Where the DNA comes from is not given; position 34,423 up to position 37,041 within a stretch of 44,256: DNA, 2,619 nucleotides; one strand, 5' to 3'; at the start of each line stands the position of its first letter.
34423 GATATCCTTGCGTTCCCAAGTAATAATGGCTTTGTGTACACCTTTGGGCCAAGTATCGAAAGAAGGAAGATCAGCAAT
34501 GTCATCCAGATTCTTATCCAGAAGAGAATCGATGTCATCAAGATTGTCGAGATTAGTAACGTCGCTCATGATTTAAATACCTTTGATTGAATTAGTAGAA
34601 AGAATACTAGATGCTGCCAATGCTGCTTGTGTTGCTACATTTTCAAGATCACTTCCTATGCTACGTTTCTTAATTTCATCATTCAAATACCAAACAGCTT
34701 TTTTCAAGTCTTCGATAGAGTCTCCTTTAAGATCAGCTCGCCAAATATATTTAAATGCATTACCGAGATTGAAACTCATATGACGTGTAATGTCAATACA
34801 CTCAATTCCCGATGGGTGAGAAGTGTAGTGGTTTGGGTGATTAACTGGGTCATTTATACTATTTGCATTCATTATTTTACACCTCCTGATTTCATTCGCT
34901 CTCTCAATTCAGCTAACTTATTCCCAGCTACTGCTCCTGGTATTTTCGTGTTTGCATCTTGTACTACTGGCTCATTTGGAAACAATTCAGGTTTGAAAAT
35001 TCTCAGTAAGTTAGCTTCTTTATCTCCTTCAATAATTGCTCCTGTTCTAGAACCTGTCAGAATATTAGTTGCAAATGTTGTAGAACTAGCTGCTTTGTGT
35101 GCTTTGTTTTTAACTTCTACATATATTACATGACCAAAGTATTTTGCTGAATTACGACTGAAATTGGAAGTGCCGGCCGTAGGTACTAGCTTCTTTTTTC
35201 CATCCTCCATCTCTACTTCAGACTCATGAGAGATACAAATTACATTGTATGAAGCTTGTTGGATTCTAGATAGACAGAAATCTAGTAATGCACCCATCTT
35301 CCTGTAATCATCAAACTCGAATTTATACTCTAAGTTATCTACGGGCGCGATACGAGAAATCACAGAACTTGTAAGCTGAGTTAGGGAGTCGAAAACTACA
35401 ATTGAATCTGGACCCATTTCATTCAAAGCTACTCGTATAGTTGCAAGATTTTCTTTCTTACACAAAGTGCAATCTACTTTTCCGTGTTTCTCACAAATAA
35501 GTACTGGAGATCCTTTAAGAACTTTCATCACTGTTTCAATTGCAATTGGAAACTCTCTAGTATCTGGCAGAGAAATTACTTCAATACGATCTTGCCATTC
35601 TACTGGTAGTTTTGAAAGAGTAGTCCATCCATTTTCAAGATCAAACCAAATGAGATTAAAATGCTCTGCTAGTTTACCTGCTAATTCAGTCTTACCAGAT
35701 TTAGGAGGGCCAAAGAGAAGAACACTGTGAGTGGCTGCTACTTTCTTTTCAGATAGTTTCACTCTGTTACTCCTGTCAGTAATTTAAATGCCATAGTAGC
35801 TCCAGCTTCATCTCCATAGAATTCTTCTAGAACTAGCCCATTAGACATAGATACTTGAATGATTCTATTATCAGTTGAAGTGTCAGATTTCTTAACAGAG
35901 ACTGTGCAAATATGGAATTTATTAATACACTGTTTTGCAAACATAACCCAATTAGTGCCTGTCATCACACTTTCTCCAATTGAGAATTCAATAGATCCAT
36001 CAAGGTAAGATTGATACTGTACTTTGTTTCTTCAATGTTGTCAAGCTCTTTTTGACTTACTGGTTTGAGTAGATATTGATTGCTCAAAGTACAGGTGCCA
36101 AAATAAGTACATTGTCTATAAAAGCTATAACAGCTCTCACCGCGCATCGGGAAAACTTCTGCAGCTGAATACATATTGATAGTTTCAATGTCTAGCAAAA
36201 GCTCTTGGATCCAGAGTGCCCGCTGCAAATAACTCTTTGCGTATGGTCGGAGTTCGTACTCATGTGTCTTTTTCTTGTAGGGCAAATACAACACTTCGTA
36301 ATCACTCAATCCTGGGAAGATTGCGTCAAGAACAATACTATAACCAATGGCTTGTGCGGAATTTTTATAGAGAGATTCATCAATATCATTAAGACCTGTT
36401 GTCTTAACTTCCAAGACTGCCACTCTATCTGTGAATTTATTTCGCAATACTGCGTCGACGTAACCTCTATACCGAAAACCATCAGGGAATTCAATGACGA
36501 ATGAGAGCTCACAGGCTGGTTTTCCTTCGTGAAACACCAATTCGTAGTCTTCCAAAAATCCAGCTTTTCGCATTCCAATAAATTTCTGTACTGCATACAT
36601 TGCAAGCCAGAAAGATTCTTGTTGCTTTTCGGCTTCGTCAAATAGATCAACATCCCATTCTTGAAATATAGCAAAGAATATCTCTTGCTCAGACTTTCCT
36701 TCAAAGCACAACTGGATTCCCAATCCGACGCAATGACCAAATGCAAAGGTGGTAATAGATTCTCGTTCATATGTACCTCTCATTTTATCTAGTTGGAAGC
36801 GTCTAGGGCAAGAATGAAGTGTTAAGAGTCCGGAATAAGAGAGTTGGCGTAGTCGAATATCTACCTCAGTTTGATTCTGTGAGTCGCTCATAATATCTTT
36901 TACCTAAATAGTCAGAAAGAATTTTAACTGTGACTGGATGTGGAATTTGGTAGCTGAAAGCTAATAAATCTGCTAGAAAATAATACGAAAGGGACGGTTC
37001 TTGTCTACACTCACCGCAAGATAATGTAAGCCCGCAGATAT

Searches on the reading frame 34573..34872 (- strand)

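Call 48: search_protein_families(library=phrogs, proteins=[window:34573-34872:-], max_evalue=0.01)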
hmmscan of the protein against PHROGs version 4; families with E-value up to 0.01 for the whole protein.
window:34573-34872:- (99 aa): 27 families (the best 25 are shown)
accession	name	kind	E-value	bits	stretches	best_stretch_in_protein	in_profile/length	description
phrog_2781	-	unknown function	4.9e-33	116.3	1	4-72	171-246/253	-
phrog_236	-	other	1.2e-32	115.1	1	3-71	234-306/431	nucleotide kinase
phrog_11324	-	other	2.1e-32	113.5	1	5-72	6-73/139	nucleotide kinase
phrog_26005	-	unknown function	1.9e-26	94.2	1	6-69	240-305/310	-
phrog_4897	-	other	2.5e-24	87.4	1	4-69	109-179/186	kinase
phrog_13649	-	unknown function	4.5e-22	79.5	1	7-92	3-93/127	-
phrog_1689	-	other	2.5e-21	77.7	1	5-70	162-234/243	nucleotide kinase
phrog_32366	-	unknown function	4.5e-20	73.2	1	5-67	4-66/170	-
phrog_4824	-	unknown function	4.9e-15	56.7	1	11-70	7-63/128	-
phrog_4472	-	other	3.1e-13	50.5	1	6-70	10-77/100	nucleotide kinase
phrog_25460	-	unknown function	1.6e-11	45.1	1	6-69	73-139/144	-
phrog_2387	-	other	1.9e-11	45.4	1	7-71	2-72/147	nucleotide kinase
phrog_4943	-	unknown function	8.3e-11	43.6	1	5-70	86-159/166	-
phrog_18538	-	unknown function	1.6e-10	42.2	1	8-66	3-67/159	-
phrog_23238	-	unknown function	4.3e-09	37.4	1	4-68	122-191/196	-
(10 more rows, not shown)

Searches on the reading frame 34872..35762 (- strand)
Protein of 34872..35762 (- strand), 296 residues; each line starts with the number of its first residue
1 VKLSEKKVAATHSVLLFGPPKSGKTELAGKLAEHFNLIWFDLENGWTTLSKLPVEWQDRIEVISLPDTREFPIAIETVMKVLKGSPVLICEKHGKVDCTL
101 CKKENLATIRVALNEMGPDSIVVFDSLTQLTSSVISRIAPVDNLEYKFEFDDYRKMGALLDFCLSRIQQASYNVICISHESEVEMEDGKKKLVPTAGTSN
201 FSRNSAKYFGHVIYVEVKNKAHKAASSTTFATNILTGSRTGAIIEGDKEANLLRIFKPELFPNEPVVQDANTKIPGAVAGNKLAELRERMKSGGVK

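Call 47: search_protein_families(library=pfam, proteins=[window:34872-35762:-], max_evalue=0.01)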
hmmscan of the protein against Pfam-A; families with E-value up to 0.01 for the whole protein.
window:34872-35762:- (296 aa): 3 families
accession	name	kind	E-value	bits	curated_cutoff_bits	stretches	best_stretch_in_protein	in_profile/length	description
PF13479.12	AAA_24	-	5.1e-10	40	27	1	13-218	4-171/195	AAA domain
PF13238.12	AAA_18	-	0.0015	19.4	29.4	1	14-50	1-41/128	AAA domain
PF13521.12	AAA_28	-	0.0099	16.6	27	0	14-63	2-50/164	AAA domain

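Call 48: search_protein_families(library=phrogs, proteins=[window:34872-35762:-], max_evalue=0.01)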
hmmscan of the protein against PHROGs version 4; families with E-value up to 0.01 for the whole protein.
window:34872-35762:- (296 aa): 3 families
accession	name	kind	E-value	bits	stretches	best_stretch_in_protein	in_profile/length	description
phrog_124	-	DNA, RNA and nucleotide metabolism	3.3e-13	50.8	1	5-221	37-213/382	Sak4-like ssDNA annealing protein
phrog_14685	-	unknown function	0.0013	19.7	1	11-37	2-28/88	-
phrog_3757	-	unknown function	0.0028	18.1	1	2-37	117-152/367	-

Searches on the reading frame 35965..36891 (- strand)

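Call 47: search_protein_families(library=pfam, proteins=[window:35965-36891:-], max_evalue=0.01)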
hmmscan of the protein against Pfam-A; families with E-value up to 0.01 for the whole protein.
window:35965-36891:- (308 aa): 1 family
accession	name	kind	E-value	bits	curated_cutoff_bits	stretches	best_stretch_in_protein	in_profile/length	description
PF12705.13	PDDEXK_1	-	6.5e-11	43.1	22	1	16-267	1-246/247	PD-(D/E)XK nuclease superfamily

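Call 48: search_protein_families(library=phrogs, proteins=[window:35965-36891:-], max_evalue=0.01)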
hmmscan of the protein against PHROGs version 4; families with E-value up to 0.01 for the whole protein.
window:35965-36891:- (308 aa): 5 families
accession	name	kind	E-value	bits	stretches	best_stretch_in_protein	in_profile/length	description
phrog_1218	-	DNA, RNA and nucleotide metabolism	4.3e-13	50.2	1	15-192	8-189/364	exonuclease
phrog_69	-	DNA, RNA and nucleotide metabolism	3.5e-12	47.1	1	9-288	82-347/501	exonuclease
phrog_1706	-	DNA, RNA and nucleotide metabolism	0.00015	22.3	1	27-289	57-264/293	CRISPR/Cas system associated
phrog_412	-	DNA, RNA and nucleotide metabolism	0.00041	20.7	0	16-55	157-193/440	exonuclease VIII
phrog_1870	-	DNA, RNA and nucleotide metabolism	0.001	19.3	1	99-174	128-203/313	exonuclease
